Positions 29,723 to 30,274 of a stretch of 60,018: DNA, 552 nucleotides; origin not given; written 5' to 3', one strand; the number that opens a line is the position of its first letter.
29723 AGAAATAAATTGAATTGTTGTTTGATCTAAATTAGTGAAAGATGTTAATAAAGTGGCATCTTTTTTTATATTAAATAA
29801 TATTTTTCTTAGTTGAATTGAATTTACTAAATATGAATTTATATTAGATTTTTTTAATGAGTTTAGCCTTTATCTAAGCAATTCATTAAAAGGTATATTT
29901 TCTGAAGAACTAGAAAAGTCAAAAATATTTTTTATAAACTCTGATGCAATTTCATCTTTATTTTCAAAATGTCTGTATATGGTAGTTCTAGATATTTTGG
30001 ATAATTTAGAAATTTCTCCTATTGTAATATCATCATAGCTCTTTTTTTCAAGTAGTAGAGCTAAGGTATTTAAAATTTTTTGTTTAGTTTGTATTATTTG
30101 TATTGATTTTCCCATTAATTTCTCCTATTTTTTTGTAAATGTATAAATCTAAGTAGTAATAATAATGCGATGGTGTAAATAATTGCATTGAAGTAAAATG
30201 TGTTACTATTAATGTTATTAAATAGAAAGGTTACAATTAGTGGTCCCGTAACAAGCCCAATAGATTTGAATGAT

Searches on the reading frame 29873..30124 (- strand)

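Call 68: search_protein_families(library=pfam, proteins=[window:29873-30124:-], max_evalue=0.001)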
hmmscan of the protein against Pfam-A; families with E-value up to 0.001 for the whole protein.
window:29873-30124:- (84 aa): 4 families
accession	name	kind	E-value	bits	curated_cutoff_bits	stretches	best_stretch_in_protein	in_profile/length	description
PF00440.29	TetR_N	-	8.3e-09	35.5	24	1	17-62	1-46/47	Bacterial regulatory proteins, tetR family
PF08279.18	HTH_11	-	0.00018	21.7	25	1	20-53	4-36/55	HTH domain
PF13022.12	HTH_Tnp_1_2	-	0.00032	21.2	27.9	1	12-60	9-54/122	Helix-turn-helix of insertion element transposase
PF02796.21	HTH_7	-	0.00048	20.6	23.8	1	33-53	22-42/45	Helix-turn-helix domain of resolvase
